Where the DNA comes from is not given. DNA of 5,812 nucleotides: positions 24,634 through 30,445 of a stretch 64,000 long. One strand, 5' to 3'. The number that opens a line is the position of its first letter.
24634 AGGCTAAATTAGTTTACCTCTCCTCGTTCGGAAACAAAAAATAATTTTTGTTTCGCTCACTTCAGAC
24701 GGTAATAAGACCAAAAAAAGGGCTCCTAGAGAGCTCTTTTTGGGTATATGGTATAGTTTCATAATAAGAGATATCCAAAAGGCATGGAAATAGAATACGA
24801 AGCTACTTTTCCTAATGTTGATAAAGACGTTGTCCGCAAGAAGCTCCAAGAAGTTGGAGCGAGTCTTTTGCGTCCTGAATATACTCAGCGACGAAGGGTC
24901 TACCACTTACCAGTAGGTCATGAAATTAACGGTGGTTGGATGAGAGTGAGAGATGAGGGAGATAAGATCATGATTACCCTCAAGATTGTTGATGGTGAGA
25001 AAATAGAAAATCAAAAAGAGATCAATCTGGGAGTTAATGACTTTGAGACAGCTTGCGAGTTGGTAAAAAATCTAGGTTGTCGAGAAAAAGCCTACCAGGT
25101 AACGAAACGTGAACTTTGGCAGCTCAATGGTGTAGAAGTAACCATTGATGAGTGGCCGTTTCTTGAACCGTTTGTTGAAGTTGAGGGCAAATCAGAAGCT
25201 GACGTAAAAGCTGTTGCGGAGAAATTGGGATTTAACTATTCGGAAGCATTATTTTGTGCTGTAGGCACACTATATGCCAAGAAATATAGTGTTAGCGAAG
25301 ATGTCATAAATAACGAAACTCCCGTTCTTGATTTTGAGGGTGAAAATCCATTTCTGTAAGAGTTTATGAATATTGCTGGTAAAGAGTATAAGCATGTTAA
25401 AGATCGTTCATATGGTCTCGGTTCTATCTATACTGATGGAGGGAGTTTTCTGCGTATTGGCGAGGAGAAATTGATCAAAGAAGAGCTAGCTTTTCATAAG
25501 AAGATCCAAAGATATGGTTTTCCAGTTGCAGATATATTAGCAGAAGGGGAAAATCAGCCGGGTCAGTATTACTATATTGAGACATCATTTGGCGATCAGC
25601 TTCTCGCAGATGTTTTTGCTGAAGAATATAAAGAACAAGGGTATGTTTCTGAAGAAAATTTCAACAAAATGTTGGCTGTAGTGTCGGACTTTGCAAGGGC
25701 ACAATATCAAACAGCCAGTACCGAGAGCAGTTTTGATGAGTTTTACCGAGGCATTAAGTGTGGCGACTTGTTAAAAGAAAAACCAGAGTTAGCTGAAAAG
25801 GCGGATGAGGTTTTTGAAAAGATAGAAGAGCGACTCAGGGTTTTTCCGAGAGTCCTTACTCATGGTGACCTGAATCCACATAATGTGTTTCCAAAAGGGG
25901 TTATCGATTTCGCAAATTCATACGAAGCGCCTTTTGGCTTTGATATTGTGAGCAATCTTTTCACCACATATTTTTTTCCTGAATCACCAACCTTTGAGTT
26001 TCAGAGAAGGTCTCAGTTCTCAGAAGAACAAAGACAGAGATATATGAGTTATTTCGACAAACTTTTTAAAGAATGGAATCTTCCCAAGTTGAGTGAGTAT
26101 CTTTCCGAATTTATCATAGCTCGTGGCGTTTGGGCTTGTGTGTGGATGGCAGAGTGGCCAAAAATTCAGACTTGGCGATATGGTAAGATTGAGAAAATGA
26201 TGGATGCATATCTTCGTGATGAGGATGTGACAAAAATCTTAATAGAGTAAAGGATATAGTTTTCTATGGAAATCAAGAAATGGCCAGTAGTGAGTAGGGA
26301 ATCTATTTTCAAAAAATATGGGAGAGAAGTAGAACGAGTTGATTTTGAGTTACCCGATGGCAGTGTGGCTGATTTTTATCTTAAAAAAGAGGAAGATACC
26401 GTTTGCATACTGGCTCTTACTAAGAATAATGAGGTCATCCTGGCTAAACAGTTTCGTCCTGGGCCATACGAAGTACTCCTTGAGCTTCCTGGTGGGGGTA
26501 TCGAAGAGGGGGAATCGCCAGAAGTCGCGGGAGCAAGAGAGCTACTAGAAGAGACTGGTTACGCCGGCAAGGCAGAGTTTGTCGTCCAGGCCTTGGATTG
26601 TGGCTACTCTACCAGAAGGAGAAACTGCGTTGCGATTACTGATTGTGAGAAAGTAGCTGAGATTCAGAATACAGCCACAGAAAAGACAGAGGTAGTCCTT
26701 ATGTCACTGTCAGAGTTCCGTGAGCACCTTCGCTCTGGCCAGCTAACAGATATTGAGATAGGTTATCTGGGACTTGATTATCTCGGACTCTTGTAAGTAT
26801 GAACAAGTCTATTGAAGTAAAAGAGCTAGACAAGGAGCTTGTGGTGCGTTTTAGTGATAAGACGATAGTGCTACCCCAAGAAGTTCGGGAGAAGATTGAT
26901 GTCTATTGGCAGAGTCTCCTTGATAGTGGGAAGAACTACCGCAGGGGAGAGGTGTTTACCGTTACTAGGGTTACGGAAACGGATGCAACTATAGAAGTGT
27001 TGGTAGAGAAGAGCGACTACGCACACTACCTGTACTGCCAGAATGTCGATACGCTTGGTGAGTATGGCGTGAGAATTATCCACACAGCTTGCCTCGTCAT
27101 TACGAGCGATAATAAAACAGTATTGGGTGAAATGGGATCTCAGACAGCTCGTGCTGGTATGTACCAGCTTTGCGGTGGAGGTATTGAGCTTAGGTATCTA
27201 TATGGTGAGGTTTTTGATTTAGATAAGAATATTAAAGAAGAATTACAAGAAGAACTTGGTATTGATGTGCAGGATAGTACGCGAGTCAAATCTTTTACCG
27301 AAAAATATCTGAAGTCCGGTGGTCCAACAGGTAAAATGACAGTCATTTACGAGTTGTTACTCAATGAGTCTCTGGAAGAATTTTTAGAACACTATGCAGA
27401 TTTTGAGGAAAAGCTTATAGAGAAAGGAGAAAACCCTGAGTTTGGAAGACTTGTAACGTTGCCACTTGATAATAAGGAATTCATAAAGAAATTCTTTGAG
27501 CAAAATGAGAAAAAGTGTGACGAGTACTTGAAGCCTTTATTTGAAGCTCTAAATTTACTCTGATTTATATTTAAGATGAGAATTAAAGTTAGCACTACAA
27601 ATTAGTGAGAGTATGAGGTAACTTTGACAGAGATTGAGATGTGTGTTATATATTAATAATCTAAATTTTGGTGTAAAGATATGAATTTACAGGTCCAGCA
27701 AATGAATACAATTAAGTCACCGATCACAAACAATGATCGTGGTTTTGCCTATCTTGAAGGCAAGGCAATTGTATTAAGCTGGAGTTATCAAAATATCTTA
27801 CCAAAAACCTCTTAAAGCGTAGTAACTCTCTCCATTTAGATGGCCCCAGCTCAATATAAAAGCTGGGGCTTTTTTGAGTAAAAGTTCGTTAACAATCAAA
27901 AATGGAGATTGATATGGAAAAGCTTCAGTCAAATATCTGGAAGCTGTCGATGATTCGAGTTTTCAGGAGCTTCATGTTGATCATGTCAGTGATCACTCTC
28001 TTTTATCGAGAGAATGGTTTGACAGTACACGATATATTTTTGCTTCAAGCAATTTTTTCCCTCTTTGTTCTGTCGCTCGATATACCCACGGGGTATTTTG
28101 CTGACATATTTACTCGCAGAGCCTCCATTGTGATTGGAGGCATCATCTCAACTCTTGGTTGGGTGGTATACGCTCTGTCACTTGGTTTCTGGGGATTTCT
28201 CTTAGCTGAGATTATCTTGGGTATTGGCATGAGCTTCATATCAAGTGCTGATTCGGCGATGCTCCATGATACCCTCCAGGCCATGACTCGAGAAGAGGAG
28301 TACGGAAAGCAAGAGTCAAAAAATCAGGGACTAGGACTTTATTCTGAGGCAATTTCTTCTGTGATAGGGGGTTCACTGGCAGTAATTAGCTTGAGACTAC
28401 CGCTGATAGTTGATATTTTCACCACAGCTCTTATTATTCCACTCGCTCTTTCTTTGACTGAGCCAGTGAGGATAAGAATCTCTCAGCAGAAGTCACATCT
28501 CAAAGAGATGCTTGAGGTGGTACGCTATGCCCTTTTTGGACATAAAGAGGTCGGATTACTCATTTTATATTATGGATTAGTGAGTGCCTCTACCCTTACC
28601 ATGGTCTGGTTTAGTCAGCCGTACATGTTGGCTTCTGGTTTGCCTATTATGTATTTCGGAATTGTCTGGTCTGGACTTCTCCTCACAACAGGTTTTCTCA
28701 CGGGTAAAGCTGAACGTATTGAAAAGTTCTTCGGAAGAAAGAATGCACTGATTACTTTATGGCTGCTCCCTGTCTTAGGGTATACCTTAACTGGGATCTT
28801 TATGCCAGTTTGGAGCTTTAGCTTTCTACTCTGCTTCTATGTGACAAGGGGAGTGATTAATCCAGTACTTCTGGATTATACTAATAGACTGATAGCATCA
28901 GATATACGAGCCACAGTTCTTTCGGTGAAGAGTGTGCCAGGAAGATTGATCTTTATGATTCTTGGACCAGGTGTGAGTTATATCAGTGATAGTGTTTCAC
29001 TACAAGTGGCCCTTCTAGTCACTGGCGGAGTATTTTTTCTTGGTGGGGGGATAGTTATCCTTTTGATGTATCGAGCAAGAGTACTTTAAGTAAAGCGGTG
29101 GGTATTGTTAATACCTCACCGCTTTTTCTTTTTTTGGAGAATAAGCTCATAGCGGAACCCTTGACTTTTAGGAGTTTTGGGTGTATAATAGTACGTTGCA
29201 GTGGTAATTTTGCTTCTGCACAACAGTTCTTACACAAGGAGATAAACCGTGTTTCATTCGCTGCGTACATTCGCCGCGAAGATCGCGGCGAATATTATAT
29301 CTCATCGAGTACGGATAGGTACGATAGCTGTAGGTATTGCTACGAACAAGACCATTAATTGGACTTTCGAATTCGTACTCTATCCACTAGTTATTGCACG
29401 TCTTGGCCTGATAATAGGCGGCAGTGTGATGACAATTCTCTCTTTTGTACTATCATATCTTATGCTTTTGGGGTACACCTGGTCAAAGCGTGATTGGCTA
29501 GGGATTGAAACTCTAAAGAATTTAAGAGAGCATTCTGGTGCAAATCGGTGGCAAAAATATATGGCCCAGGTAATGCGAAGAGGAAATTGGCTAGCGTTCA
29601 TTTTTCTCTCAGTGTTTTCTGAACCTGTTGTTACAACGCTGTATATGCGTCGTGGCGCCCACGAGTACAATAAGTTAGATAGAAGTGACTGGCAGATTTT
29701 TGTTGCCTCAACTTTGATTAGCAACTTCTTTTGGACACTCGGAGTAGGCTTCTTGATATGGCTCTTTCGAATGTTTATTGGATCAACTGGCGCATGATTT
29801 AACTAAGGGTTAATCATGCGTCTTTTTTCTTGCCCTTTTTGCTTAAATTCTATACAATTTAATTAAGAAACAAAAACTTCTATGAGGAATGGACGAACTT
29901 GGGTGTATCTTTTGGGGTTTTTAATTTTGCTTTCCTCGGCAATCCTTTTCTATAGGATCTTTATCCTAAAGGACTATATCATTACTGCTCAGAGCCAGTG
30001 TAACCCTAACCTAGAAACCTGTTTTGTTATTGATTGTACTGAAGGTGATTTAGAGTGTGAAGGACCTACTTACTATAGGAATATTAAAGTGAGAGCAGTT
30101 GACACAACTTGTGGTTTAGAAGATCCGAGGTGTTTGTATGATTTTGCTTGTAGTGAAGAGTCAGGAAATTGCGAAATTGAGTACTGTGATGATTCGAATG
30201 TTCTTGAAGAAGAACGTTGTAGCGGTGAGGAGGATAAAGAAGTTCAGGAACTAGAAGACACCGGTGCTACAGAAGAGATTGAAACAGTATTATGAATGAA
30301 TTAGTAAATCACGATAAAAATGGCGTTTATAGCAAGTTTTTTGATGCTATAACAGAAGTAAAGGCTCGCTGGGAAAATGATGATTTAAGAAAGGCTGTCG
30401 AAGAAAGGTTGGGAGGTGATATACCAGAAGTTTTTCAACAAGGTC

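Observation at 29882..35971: Duplicated modules of a Cys-rich secreted protein plus a multi-TM sensor histidine kinase, followed by a double-REC response regulator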

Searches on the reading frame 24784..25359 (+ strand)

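Call 80: search_protein_families(library=pfam, proteins=[window:24784-25359:+], max_evalue=0.001)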
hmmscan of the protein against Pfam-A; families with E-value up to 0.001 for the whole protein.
window:24784-25359:+ (191 aa): 1 family
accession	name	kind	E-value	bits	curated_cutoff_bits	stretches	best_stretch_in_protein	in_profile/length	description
PF01928.26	CYTH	-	3.5e-13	50.2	23.2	1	21-148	22-161/179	CYTH domain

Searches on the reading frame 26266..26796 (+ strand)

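Call 80: search_protein_families(library=pfam, proteins=[window:26266-26796:+], max_evalue=0.001)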
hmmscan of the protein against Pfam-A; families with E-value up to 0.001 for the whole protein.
window:26266-26796:+ (176 aa): 1 family
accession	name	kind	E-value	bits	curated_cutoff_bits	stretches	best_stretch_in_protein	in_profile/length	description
PF00293.34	NUDIX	-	7.6e-14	52.3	21.1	1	44-151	4-118/134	NUDIX domain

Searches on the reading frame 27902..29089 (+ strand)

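Call 3: search_protein_families(library=pfam, proteins=[window:27902-29089:+], max_evalue=0.01)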
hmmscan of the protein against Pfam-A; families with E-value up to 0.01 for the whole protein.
window:27902-29089:+ (395 aa): 1 family
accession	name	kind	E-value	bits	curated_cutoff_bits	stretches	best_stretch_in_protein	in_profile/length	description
PF07690.21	MFS_1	-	2.1e-16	60.2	33.4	1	23-342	11-334/347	Major Facilitator Superfamily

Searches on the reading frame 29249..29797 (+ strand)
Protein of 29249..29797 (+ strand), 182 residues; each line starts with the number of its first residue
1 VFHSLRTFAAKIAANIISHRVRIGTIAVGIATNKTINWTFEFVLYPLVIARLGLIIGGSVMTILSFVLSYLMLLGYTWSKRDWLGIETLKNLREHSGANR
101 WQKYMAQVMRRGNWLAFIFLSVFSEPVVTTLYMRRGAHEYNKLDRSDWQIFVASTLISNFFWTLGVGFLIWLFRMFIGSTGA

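Call 3: search_protein_families(library=pfam, proteins=[window:29249-29797:+], max_evalue=0.01)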
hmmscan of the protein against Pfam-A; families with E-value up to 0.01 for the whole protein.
window:29249-29797:+ (182 aa): 0 families

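Call 9: search_protein_families(library=ncbifam, proteins=[window:29249-29797:+], max_evalue=0.1)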
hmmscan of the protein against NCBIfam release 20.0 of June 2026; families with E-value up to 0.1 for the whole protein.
window:29249-29797:+ (182 aa): 1 family
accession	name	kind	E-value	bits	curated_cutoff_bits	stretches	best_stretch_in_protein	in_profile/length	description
NF043064.1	MMSYN1_0877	equivalog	0.031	14.1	170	1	118-180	41-98/212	ECF transporter S component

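Call 45: search_protein_families(library=pfam, proteins=[window:29249-29797:+], max_evalue=10)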
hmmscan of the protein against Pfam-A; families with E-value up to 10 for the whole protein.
window:29249-29797:+ (182 aa): 2 families
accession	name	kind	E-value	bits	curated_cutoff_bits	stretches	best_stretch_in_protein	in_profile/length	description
PF06796.16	NapE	-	0.011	15.8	25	2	166-181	38-53/54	Periplasmic nitrate reductase protein NapE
PF04161.18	Arv1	-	0.31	11.7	20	1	84-175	99-182/202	Arv1-like family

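Call 97: search_protein_families(library=padloc, proteins=[window:29249-29797:+], max_evalue=0.01)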
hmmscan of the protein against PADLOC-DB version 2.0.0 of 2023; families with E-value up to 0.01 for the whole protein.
window:29249-29797:+ (182 aa): 0 families

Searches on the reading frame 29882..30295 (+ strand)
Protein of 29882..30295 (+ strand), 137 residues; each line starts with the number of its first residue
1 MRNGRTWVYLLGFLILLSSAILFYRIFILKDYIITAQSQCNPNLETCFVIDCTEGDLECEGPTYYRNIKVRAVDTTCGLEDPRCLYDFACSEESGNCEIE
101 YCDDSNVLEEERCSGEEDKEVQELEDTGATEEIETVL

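Call 3: search_protein_families(library=pfam, proteins=[window:29882-30295:+], max_evalue=0.01)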
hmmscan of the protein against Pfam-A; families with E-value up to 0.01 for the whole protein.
window:29882-30295:+ (137 aa): 0 families

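Call 9: search_protein_families(library=ncbifam, proteins=[window:29882-30295:+], max_evalue=0.1)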
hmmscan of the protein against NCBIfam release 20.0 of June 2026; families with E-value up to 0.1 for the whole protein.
window:29882-30295:+ (137 aa): 0 families

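Call 10: find_homologous_proteins(query=window:29882-30295:+, max_evalue=0.01)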
Query window:29882-30295:+ (137 aa): 1 proteins with E <= 0.01 among 8 candidates.
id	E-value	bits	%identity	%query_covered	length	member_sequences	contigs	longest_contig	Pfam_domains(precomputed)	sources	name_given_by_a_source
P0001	9.1e-86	303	98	100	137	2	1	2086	-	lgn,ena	-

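Call 16: search_protein_representatives(alignment_id=A1)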
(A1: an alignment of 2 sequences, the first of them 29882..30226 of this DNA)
Query: 2 sequences, 139 profile positions. Proteins with E-value up to 0.001 (for the whole library): 432; up to 1e-10: 64; up to 1e-30: 1. The best 150 are listed.
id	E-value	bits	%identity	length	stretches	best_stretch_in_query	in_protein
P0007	1.2e-46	174.5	-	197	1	1-136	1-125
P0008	5.9e-25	104.3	-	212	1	5-137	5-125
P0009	5.5e-20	88.2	-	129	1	11-138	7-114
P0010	5.0e-18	81.9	-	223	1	10-137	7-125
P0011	1.4e-17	80.4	-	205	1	1-137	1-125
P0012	3.2e-17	79.3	-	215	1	12-137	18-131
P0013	6.2e-17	78.3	-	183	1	12-138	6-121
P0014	1.1e-16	77.5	-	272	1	12-138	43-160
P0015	6.8e-16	74.9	-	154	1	13-138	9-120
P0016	1.4e-15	73.9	-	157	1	12-138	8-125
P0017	2.0e-15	73.4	-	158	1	9-137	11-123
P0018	2.3e-15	73.2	-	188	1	13-129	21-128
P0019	2.5e-15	73.1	-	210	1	13-129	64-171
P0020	2.8e-15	73.0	-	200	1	1-131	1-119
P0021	3.5e-15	72.6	-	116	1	8-138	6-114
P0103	8.6e-10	55.2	-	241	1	11-130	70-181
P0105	1.1e-09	54.9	-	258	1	15-138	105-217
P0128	7.3e-09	52.2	-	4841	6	35-95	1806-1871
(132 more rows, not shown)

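Call 23: find_encoding_contigs(protein=P0012, flank=6000, max_places=3)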
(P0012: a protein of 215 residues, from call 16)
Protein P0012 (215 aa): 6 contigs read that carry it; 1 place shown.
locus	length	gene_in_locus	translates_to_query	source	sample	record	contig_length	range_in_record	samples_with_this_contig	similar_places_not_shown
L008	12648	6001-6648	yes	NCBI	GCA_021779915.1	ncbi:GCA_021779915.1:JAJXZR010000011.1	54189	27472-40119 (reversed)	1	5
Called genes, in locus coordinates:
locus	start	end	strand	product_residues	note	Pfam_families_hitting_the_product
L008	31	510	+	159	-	-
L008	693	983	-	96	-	PF14213:DUF4325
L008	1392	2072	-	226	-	PF01209:Ubie_methyltran, PF02353:CMAS (weak), PF05175:MTS (weak), PF06325:PrmA (weak), PF08241:Methyltransf_11, PF08242:Methyltransf_12, PF13649:Methyltransf_25, PF13847:Methyltransf_31, +1 more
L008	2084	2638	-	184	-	PF28549:NDPSase_N, PF00293:NUDIX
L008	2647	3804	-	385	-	PF13477:Glyco_trans_4_2, PF13439:Glyco_transf_4, PF13579:Glyco_trans_4_4, PF00534:Glycos_transf_1, PF20706:GT4-conflict, PF13692:Glyco_trans_1_4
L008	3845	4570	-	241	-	PF00483:NTP_transferase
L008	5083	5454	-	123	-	PF01850:PIN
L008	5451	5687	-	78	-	-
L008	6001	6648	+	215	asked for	-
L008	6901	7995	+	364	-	PF06750:A24_N_bact, PF01478:Peptidase_A24 (weak)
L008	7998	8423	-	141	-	PF01850:PIN, PF13470:PIN_3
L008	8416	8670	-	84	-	PF19891:DUF6364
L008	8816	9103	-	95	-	-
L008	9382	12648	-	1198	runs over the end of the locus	PF02811:PHP, PF07733:DNA_pol3_alpha, PF17657:DNA_pol3_finger, PF14579:HHH_6, PF01336:tRNA_anti-codon (weak)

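Call 45: search_protein_families(library=pfam, proteins=[window:29882-30295:+], max_evalue=10)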
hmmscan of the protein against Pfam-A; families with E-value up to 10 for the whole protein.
window:29882-30295:+ (137 aa): 0 families

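Call 67: find_encoding_contigs(protein=P0008, flank=8000, max_places=3)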
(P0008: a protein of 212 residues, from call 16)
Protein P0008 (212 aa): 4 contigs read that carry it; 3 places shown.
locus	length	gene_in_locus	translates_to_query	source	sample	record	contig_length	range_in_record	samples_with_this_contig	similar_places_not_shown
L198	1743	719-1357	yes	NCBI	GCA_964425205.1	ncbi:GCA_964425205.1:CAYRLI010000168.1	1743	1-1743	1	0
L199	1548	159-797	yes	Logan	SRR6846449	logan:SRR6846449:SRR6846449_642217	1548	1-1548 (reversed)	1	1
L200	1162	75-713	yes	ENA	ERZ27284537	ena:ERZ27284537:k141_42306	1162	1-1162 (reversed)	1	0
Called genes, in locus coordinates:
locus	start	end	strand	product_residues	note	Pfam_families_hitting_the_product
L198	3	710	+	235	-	?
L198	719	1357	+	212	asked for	-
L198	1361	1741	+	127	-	?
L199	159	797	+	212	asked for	-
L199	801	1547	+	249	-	?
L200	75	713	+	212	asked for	-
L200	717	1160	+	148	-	?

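Call 68: find_encoding_contigs(protein=P0010, flank=8000, max_places=3)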
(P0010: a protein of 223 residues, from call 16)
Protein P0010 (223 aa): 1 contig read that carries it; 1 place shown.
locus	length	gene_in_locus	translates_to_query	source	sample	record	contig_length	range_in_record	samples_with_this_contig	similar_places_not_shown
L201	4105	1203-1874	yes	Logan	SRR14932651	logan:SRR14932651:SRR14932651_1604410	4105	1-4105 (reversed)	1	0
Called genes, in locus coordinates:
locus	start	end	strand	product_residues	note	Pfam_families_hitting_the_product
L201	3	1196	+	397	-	?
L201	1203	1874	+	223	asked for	-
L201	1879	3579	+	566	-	PF00512:HisKA, PF02518:HATPase_c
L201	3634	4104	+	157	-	?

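Call 69: find_encoding_contigs(protein=P0011, flank=8000, max_places=3)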
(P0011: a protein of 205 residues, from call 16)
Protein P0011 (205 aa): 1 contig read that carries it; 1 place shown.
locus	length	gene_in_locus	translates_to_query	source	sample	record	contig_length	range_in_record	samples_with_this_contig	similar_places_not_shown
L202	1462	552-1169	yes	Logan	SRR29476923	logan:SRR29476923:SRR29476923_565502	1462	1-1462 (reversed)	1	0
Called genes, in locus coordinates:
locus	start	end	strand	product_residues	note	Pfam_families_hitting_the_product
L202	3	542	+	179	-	?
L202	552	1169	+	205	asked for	-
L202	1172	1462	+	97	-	?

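Call 70: find_encoding_contigs(protein=P0009, flank=8000, max_places=3)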
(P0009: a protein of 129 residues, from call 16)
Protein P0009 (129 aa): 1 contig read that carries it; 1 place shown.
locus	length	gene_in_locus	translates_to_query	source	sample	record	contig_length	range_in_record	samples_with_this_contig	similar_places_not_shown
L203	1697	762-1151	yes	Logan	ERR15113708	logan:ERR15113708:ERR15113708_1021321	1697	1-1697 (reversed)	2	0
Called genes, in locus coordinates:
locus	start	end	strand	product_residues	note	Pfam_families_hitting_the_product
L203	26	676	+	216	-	-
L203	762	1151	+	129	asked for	-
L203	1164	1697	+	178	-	?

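Call 84: search_protein_families(library=pfam, proteins=[P0128, P0105, P0103, P0014], max_evalue=0.001)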
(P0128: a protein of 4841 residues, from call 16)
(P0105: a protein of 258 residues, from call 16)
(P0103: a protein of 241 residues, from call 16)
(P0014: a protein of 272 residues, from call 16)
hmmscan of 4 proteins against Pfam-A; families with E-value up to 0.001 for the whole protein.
P0128 (4841 aa): 9 families
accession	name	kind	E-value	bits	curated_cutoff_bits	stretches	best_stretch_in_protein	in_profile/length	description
PF16403.11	Bact_surface_Ig-like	-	7.7e-63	208.9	27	6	3233-3298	8-71/71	Bacterial surface protein, Ig-like domain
PF20585.4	Pectate_lyase_5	-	1.7e-15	57.7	24.3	1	97-209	1-121/126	Putative pectate lyase-like adhesive domain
PF08481.16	GBS_Bsp-like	-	8.7e-15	54.9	31.6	0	4397-4427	56-86/92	GBS Bsp-like repeat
PF05474.16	Semenogelin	-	9.2e-13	48.1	27.2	0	2395-2461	199-265/582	Semenogelin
PF02246.21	B1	-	2.6e-08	34.2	25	0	1182-1209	40-67/69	Protein L b1 domain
PF07987.16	DUF1775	-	1.7e-07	32.1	25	0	4582-4611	9-38/146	Domain of unkown function (DUF1775)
PF02174.23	IRS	-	1.8e-05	25.1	22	0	3656-3681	57-82/92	PTB domain (IRS-1 type)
PF01102.23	Glycophorin_A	-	0.00029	21.5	30.1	0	1094-1131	2-39/114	Glycophorin A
PF11611.13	DUF4352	-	0.00062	20.5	25.9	0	1639-1706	20-87/122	Domain of unknown function (DUF4352)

P0105 (258 aa): 0 families

P0103 (241 aa): 0 families

P0014 (272 aa): 0 families

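Call 97: search_protein_families(library=padloc, proteins=[window:29882-30295:+], max_evalue=0.01)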
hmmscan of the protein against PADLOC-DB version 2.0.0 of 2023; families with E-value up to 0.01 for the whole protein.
window:29882-30295:+ (137 aa): 0 families
